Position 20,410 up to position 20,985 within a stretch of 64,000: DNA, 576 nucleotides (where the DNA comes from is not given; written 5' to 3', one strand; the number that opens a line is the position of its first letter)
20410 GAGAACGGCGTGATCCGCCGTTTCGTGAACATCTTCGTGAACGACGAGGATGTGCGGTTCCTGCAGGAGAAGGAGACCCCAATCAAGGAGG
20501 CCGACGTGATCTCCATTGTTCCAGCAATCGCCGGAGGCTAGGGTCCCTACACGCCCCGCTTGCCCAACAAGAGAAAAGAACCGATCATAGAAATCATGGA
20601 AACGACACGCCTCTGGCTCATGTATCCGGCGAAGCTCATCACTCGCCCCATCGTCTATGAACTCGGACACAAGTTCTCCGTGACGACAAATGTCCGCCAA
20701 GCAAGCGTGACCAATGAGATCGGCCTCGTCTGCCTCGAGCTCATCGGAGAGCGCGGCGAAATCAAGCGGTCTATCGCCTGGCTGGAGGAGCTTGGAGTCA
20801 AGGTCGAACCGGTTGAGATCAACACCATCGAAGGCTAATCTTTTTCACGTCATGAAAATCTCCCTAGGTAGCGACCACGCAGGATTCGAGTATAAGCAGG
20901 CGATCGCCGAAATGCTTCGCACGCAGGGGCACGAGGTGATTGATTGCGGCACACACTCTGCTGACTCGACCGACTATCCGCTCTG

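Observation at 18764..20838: SAM-I riboswitch controlling a ThrC-like enzyme, a GG-terminated sulfur-carrier protein and a stand-alone NIL protein: candidate protein-thiocarboxylate route to homocysteine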

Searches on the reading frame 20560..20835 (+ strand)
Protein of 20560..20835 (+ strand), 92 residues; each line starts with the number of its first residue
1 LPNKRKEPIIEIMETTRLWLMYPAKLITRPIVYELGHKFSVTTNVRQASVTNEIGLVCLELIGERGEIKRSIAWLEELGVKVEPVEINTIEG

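Call 3: search_protein_families(library=pfam, proteins=[window:20560-20835:+], max_evalue=0.01)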
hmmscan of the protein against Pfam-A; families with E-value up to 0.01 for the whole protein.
window:20560-20835:+ (92 aa): 1 family
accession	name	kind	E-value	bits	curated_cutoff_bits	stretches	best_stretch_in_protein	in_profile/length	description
PF09383.16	NIL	-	3.8e-10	39.9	24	1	20-83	5-72/73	NIL domain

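Call 4: search_protein_families(library=ncbifam, proteins=[window:20560-20835:+], max_evalue=0.01)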
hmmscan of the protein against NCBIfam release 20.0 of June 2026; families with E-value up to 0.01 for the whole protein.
window:20560-20835:+ (92 aa): 1 family
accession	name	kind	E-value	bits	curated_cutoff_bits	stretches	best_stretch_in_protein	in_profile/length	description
TIGR02314.1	ABC_MetN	equivalog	0.003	16.6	499.7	1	22-83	273-338/343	methionine ABC transporter ATP-binding protein MetN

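Call 12: find_homologous_proteins(query=window:20560-20835:+)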
Query window:20560-20835:+ (92 aa): 2126 proteins with E <= 0.001 among 2128 candidates; the best 120 are listed.
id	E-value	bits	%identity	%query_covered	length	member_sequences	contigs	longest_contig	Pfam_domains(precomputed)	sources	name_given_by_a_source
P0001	1.9e-52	193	99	100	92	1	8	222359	PF09383.17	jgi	jgi:hypothetical protein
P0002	1.8e-49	183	97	98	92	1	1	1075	PF09383.17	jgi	jgi:hypothetical protein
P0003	1.6e-48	180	96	98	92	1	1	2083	PF09383.17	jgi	jgi:ABC-type methionine transport system ATPase subunit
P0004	1.8e-43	164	98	87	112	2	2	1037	PF09383.17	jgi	-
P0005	1.9e-43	164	98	87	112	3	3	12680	PF09383.17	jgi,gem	-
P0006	2.3e-42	161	95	87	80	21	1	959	PF09383.17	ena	-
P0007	1.1e-41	159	94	87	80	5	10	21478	PF09383.17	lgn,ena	-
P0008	4.8e-41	157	94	87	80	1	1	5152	PF09383.17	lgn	-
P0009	1.3e-40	155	90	87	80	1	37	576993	PF09383.17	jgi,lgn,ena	-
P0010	1.4e-40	155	93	87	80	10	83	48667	PF09383.17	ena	-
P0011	6.3e-40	153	89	87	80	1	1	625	PF09383.17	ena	-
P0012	1.0e-39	152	83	91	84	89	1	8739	PF09383.17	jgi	jgi:hypothetical protein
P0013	1.2e-39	152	90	87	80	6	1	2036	PF09383.17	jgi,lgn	-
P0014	1.2e-39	152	89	87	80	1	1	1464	PF09383.17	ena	-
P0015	4.1e-39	150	90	87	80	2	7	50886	PF09383.17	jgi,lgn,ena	-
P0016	2.1e-38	148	88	87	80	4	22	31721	PF09383.17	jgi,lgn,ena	jgi:ABC-type methionine transport system ATPase subunit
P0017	4.6e-38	147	85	87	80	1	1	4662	PF09383.17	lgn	-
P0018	5.1e-38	147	88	87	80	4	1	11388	PF09383.17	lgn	-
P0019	7.3e-38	146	88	87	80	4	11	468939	PF09383.17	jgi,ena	jgi:hypothetical protein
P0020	1.0e-37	146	86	87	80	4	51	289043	PF09383.17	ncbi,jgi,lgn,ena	jgi:hypothetical protein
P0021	2.7e-37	145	85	87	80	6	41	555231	PF09383.17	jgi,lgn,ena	jgi:hypothetical protein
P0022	4.4e-37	144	85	87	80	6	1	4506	PF09383.17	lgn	-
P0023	6.6e-37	143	84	87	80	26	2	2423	PF09383.17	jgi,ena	jgi:ABC-type methionine transport system ATPase subunit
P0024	2.0e-36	142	84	86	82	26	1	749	PF09383.17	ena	-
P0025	3.9e-36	141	84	86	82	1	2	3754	PF09383.17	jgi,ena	-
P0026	5.3e-36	140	83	87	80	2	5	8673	PF09383.17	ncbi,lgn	-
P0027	5.6e-36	140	85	86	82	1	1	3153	PF09383.17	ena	-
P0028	6.6e-36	140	81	87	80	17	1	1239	PF09383.17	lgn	-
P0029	8.6e-36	140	82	86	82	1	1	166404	PF09383.17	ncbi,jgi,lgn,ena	-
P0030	1.1e-35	139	83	87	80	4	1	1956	PF09383.17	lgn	-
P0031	2.1e-35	138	78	86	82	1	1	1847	PF09383.17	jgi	jgi:L-aspartate semialdehyde sulfurtransferase ferredoxin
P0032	2.6e-35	138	82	86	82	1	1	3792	PF09383.17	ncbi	-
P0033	2.8e-35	138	84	86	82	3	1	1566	PF09383.17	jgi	jgi:ABC-type methionine transport system ATPase subunit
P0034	3.4e-35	138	81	86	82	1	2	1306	PF09383.17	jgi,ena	jgi:ABC-type methionine transport system ATPase subunit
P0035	5.0e-35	137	78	86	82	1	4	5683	PF09383.17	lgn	-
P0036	5.1e-35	137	84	86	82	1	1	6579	PF09383.17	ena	-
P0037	6.1e-35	137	92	78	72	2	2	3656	PF09383.17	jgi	jgi:hypothetical protein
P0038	1.0e-34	136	81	86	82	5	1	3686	PF09383.17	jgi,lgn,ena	-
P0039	1.0e-34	136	78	86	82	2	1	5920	PF09383.17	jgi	jgi:hypothetical protein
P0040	1.1e-34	136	80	86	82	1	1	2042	PF09383.17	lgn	-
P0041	1.4e-34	136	80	86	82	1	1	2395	PF09383.17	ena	-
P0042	1.4e-34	136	80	86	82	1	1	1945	PF09383.17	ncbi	-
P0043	1.9e-34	135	81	86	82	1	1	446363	PF09383.17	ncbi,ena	-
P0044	2.1e-34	135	80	86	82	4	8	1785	PF09383.17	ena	-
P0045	2.1e-34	135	80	86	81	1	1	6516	PF09383.17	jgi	jgi:ABC-type methionine transport system ATPase subunit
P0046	2.5e-34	135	80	86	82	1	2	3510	PF09383.17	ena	-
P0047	2.5e-34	135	80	86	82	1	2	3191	PF09383.17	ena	-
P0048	2.7e-34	135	79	87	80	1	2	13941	PF09383.17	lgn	-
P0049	3.0e-34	135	77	86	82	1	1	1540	PF09383.17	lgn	-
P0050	3.0e-34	135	84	86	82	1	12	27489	PF09383.17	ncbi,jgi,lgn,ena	jgi:arsenate reductase-like glutaredoxin family protein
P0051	3.1e-34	135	81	86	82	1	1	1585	PF09383.17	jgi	jgi:L-aspartate semialdehyde sulfurtransferase ferredoxin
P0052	3.2e-34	135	82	86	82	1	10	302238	PF09383.17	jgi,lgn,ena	-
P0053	3.3e-34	135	82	86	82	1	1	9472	PF09383.17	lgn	-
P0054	3.3e-34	135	92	78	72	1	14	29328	PF09383.17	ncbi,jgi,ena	jgi:hypothetical protein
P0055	3.4e-34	135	78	86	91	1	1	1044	PF09383.17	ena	-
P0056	3.7e-34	135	81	86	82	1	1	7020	PF09383.17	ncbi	-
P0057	3.8e-34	134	78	86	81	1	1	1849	PF09383.17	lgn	-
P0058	4.8e-34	134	80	86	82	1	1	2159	PF09383.17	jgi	-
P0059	5.0e-34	134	82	86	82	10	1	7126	PF09383.17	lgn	-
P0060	5.3e-34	134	80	86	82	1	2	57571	PF09383.17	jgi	-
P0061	5.8e-34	134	81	86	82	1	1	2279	PF09383.17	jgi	jgi:L-aspartate semialdehyde sulfurtransferase ferredoxin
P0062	6.6e-34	134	81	86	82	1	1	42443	PF09383.17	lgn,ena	-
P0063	6.7e-34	134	81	86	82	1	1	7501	PF09383.17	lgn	-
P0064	6.8e-34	134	78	86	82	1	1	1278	PF09383.17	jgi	jgi:ABC-type methionine transport system ATPase subunit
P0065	7.0e-34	134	80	87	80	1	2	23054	PF09383.17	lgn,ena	-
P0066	7.1e-34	134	78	86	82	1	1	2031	PF09383.17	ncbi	-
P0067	7.8e-34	133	77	86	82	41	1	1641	PF09383.17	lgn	-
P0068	8.0e-34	133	92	78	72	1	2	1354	PF09383.17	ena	-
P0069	9.0e-34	133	81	86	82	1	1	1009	PF09383.17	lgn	-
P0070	9.1e-34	133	78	86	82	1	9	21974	PF09383.17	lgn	-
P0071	9.4e-34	133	78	86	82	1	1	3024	PF09383.17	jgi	jgi:hypothetical protein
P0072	9.6e-34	133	79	87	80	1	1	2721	PF09383.17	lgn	-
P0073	1.0e-33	133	81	87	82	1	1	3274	PF09383.17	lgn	-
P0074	1.0e-33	133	82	86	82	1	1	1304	PF09383.17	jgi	-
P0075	1.1e-33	133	76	87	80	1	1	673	PF09383.17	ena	-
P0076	1.1e-33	133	81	86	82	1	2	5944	PF09383.17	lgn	-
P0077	1.1e-33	133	80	86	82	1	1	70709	PF09383.17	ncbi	-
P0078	1.2e-33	133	81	86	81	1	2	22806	PF09383.17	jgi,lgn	-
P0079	1.2e-33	133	78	87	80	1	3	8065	PF09383.17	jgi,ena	-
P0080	1.2e-33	133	76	86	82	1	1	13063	PF09383.17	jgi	jgi:L-aspartate semialdehyde sulfurtransferase ferredoxin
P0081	1.2e-33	133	78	86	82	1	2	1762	PF09383.17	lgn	-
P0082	1.3e-33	133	80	86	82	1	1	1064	PF09383.17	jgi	jgi:ABC-type methionine transport system ATPase subunit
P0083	1.3e-33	133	76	86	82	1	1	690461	PF09383.17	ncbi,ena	-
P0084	1.3e-33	133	78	86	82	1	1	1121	PF09383.17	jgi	jgi:ABC-type methionine transport system ATPase subunit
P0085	1.3e-33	133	78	86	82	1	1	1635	PF09383.17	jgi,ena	-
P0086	1.5e-33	133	89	78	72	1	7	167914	PF09383.17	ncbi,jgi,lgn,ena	-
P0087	1.6e-33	132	80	86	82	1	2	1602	PF09383.17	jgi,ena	-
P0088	1.7e-33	132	81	86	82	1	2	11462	PF09383.17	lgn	-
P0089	1.7e-33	132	81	86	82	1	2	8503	PF09383.17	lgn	-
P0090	1.7e-33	132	77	86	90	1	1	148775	PF09383.17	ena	-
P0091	1.7e-33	132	80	86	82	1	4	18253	PF09383.17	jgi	jgi:ABC-type methionine transport system ATPase subunit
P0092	1.7e-33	132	84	86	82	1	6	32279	PF09383.17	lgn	-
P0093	1.8e-33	132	77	86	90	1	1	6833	PF09383.17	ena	-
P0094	1.8e-33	132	77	86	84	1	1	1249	PF09383.17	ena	-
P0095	1.9e-33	132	76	86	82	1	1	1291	PF09383.17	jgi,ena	-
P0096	2.0e-33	132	78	86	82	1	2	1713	PF09383.17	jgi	-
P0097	2.0e-33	132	78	86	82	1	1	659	PF09383.17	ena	-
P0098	2.0e-33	132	82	86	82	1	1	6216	PF09383.17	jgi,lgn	jgi:hypothetical protein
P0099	2.1e-33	132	76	86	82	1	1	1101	PF09383.17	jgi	jgi:hypothetical protein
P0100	2.1e-33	132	77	86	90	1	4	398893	PF09383.17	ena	-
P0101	2.1e-33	132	77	86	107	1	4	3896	PF09383.17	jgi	jgi:L-aspartate semialdehyde sulfurtransferase ferredoxin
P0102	2.1e-33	132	78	86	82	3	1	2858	PF09383.17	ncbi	-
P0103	2.2e-33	132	77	86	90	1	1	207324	PF09383.17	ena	-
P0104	2.2e-33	132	80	86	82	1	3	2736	PF09383.17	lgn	-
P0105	2.3e-33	132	81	84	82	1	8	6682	PF09383.17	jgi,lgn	jgi:ABC-type methionine transport system ATPase subunit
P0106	2.3e-33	132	80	86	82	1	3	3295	PF09383.17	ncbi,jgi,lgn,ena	-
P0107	2.3e-33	132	80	86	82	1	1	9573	PF09383.17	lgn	-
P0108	2.5e-33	132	78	87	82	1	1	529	PF09383.17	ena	-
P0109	2.5e-33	132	81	86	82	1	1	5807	PF09383.17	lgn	-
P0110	2.6e-33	132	80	86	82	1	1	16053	PF09383.17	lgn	-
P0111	2.6e-33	132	75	86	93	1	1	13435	PF09383.17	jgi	jgi:ABC-type methionine transport system ATPase subunit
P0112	2.7e-33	132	80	86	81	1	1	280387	PF09383.17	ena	-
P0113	2.8e-33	132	77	86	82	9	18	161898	PF09383.17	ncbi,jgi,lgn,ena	ncbi:MAG TPA: NIL domain-containing protein [Terrimicrobium sp.]|jgi:L-aspartate semialdehyde sulfur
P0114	2.8e-33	132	78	86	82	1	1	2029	PF09383.17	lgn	-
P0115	2.9e-33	132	80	86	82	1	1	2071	PF09383.17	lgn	-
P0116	3.0e-33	132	78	86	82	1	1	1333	PF09383.17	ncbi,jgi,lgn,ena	-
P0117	3.1e-33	132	80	86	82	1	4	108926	PF09383.17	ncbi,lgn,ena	-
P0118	3.1e-33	132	77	86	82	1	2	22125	PF09383.17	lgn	-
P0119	3.2e-33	132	90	78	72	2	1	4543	PF09383.17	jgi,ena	jgi:hypothetical protein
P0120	3.2e-33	132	80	86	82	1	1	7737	PF09383.17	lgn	-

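Call 20: search_solved_structures(query=window:20596-20835:+, max_evalue=1, show_alignments=3)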
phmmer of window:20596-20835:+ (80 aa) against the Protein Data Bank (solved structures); distinct sequences matched with E-value up to 1: 4.
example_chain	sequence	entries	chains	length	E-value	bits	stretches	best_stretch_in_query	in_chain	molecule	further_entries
3dhx_A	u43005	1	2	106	0.0011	22.7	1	7-72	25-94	Methionine import ATP-binding protein metN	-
3dhw_C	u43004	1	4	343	0.0083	20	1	7-72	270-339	Methionine import ATP-binding protein metN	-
3tui_C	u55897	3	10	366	0.0098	19.7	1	7-72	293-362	Methionine import ATP-binding protein MetN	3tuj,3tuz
6cvl_C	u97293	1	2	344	0.1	16.5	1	8-72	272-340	MetN nucleotide-binding subunit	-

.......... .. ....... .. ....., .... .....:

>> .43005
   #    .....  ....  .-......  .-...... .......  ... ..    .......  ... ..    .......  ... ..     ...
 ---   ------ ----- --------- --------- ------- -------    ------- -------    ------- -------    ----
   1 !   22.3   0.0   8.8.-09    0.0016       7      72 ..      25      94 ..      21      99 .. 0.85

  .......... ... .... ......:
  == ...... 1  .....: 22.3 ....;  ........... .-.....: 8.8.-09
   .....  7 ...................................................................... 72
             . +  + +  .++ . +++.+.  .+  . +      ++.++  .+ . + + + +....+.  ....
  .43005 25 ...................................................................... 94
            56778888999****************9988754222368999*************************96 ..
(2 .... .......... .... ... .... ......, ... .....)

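Call 27: find_encoding_contigs(protein=P0113, flank=8000, max_places=4)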
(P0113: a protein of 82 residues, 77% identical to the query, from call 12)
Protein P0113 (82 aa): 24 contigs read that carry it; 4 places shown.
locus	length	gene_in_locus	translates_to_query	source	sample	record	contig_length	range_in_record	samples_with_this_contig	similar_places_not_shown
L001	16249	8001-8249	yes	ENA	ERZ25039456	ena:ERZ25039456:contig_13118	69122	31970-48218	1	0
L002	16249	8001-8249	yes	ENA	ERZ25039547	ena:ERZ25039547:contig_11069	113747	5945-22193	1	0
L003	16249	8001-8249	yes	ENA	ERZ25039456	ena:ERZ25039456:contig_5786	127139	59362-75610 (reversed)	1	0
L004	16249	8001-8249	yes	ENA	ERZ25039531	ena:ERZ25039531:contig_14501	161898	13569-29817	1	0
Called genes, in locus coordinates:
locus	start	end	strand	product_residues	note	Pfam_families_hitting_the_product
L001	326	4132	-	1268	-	PF02463:SMC_N, PF13175:AAA_15 (weak), PF13304:AAA_21 (weak), PF13476:AAA_23, PF13555:AAA_29 (weak), PF06470:SMC_hinge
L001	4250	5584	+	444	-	PF01546:Peptidase_M20, PF07687:M20_dimer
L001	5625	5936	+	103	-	-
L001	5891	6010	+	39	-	-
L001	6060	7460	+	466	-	-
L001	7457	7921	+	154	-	PF00924:MS_channel_2nd (weak), PF21082:MS_channel_3rd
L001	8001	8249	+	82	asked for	PF09383:NIL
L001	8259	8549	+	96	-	-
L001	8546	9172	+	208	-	PF04264:YceI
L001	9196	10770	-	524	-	PF07732:Cu-oxidase_3, PF00394:Cu-oxidase, PF07731:Cu-oxidase_2, PF07732:Cu-oxidase_3 (weak)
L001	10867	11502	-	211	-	PF13424:TPR_12 (weak), PF25063:ARM_TT21_C (weak), PF13414:TPR_11 (weak), PF13432:TPR_16, PF14559:TPR_19, PF07719:TPR_2 (weak), PF13414:TPR_11, PF13432:TPR_16 (weak), +9 more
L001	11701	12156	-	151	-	PF14748:P5CR_dimer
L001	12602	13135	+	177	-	-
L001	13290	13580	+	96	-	PF01916:DS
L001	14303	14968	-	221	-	PF02254:TrkA_N, PF13241:NAD_binding_7, PF02080:TrkA_C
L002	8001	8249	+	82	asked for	PF09383:NIL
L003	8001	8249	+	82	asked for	PF09383:NIL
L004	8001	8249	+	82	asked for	PF09383:NIL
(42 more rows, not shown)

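Call 32: find_encoding_contigs(protein=P0020, flank=6000, max_places=6)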
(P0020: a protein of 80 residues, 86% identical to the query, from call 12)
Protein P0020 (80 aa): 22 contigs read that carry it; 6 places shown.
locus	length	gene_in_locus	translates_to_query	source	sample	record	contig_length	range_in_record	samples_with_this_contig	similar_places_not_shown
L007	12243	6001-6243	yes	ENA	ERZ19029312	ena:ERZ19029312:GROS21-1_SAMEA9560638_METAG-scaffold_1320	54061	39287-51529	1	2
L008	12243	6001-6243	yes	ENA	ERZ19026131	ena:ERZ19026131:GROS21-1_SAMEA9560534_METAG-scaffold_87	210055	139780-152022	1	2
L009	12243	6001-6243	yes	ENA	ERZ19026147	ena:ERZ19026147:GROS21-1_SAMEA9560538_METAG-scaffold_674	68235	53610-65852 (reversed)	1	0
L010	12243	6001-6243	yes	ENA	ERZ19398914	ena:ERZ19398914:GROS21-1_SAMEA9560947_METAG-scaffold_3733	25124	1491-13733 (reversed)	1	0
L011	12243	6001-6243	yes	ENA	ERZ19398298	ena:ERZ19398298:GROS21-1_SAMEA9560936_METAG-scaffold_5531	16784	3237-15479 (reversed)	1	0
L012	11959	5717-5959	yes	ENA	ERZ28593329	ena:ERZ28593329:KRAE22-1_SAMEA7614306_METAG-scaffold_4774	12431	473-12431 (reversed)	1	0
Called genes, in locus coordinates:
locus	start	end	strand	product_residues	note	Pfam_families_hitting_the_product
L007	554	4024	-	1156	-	-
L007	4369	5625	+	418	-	PF00291:PALP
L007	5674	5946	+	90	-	PF02597:ThiS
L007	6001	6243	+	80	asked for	PF09383:NIL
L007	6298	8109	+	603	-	PF00082:Peptidase_S8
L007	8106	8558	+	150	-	PF02502:LacAB_rpiB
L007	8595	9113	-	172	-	PF13091:PLDc_2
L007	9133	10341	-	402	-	PF00481:PP2C (weak), PF13672:PP2C_2, PF07228:SpoIIE (faint)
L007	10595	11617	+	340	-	PF03951:Gln-synt_N, PF00120:Gln-synt_C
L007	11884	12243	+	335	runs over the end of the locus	PF01193:RNA_pol_L, PF01000:RNA_pol_A_bac, PF03118:RNA_pol_A_CTD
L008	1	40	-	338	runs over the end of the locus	PF03781:FGE-sulfatase, PF07589:PEP_exosort_dom (weak)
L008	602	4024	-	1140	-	-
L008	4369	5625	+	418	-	PF00291:PALP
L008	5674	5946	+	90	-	PF02597:ThiS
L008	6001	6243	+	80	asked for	PF09383:NIL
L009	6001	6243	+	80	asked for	PF09383:NIL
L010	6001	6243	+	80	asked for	PF09383:NIL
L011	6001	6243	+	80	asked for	PF09383:NIL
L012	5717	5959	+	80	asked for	PF09383:NIL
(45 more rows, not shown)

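Call 59: predict_structure(alignment_id=A4)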
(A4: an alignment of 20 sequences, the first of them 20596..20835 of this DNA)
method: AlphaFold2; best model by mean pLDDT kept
length: 80 residues; sequences in the alignment: 20
mean_pLDDT: 85.6   pTM: 0.73
mean pLDDT of the five models: 85.6, 83.8, 82.2, 80.3, 77.7
residues with pLDDT >= 90: 41; 70-90: 29; 50-70: 9; < 50: 1
segments of 3 or more residues with pLDDT < 50: none
pLDDT, mean of each block of 10 residues (from residue 1): 91 71 91 87 90 95 92 69
secondary structure, 60 per line:
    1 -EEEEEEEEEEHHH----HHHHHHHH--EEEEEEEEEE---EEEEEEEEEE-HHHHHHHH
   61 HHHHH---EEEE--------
elements in order: E2-11 H19-26 E29-38 E42-51 H53-65 E69-72

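Call 62: fold_search(model_id=the predicted structure, library=pdb)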
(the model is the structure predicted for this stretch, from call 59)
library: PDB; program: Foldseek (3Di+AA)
matches with E <= 10: 1700; with E <= 0.001: 13
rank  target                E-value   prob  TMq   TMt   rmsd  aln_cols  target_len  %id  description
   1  3tui_C                5.1e-06  1.00  0.76  0.19   2.1        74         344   27  Inward facing conformations of the MetNI methionine ABC transporter: CY5 native crystal form (released 2011-11-30)
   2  3tuz_H                1.5e-05  1.00  0.76  0.19   2.1        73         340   27  Inward facing conformations of the MetNI methionine ABC transporter: CY5 SeMet soak crystal form (released 2011-11-30)
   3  3dhx_A                1.5e-05  1.00  0.71  0.58   3.8        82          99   24  Crystal structure of isolated C2 domain of the methionine uptake transporter (released 2008-08-05)
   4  3dhw_C                1.6e-05  1.00  0.79  0.20   1.6        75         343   27  Crystal structure of methionine importer MetNI (released 2008-08-05)
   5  6cvl_D                1.8e-05  1.00  0.75  0.19   2.4        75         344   25  Crystal structure of the Escherichia coli ATPgS-bound MetNI methionine ABC transporter in complex with its MetQ bindin (released 2018-11-14)
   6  3tui_D                2.2e-05  1.00  0.77  0.20   2.1        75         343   27  Inward facing conformations of the MetNI methionine ABC transporter: CY5 native crystal form (released 2011-11-30)
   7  6cvl_C                2.2e-05  1.00  0.74  0.19   2.4        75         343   25  Crystal structure of the Escherichia coli ATPgS-bound MetNI methionine ABC transporter in complex with its MetQ bindin (released 2018-11-14)
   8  2qsw                  2.7e-05  1.00  0.74  0.67   2.5        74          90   20  Crystal structure of C-terminal domain of ABC transporter / ATP-binding protein from Enterococcus faecalis (released 2007-08-21)
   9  2qrr_B                1.0e-04  1.00  0.71  0.59   2.6        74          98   20  Crystal structure of the soluble domain of the ABC transporter, ATP-binding protein from Vibrio parahaemolyticus (released 2007-08-14)
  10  3ced_A                1.3e-04  1.00  0.71  0.59   3.0        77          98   19  Crystal structure of the C-terminal NIL domain of an ABC transporter protein homologue from Staphylococcus aureus (released 2008-05-13)
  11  2qrr_A                1.8e-04  1.00  0.71  0.60   2.6        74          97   20  Crystal structure of the soluble domain of the ABC transporter, ATP-binding protein from Vibrio parahaemolyticus (released 2007-08-14)
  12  3mgj_B                8.7e-04  1.00  0.70  0.66   2.7        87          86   13  Crystal structure of the Saccharop_dh_N domain of MJ1480 protein from Methanococcus jannaschii. Northeast Structural G (released 2010-04-21)
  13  5jjb                  8.7e-04  1.00  0.63  0.16   3.6        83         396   10  Crystal structure of Mycobacterium avium SerB2 mutant D343G (released 2016-05-18)
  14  2mq8_MODEL_1_A        1.1e-03  1.00  0.54  0.42   5.8       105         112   10  Solution NMR Structure of De novo designed protein LFR1 1 with ferredoxin fold, Northeast Structural Genomics  (released 2014-08-20)
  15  5it4                  1.1e-03  1.00  0.62  0.16   4.5        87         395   11  Crystal structure of Mycobacterium avium SerB2 mutant D343N (released 2016-04-27)
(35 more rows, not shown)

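Call 70: find_related_loci(query=A6, collection=metagenome_contigs, flank=6000)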
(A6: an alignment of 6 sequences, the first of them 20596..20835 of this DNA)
Query A6 (80 aa) in metagenome_contigs; peptide patterns used: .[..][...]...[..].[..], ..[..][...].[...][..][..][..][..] (x = any residue, [..] = any of these).
600 stretches matched a pattern (row limit reached: there are more); 531 encode a relative of the query (tblastn E <= 1e-3); the best 80 are kept; 80 distinct loci.
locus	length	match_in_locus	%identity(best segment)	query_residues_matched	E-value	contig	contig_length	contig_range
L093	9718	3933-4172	100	1-80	3e-49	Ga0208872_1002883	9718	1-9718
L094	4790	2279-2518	99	1-80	6e-49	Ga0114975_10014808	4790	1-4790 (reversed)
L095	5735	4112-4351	99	1-80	6e-49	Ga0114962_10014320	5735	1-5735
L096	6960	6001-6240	98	1-80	1e-48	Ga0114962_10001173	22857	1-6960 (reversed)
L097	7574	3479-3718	98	1-80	1e-48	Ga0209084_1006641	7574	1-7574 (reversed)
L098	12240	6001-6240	98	1-80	3e-48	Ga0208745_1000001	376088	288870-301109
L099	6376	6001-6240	96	1-80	6e-48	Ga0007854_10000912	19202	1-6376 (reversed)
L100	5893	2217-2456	90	1-80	3e-46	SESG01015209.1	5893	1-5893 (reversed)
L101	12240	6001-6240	91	1-80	8e-46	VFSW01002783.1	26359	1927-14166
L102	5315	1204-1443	90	1-80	1e-45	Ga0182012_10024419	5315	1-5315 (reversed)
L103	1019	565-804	90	1-80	6e-48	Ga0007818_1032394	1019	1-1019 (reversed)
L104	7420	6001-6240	90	1-80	1e-45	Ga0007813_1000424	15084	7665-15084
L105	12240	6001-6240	91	1-80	3e-45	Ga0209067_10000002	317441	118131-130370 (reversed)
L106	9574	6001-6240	89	1-80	6e-45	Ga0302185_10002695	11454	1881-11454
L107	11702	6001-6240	89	1-80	6e-45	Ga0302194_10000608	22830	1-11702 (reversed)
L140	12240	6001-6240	74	1-80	4e-37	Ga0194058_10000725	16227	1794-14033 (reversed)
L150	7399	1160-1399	73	1-80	3e-36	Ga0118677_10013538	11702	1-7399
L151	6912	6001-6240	71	1-80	2e-36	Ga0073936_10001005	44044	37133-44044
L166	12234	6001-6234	74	1-78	1e-35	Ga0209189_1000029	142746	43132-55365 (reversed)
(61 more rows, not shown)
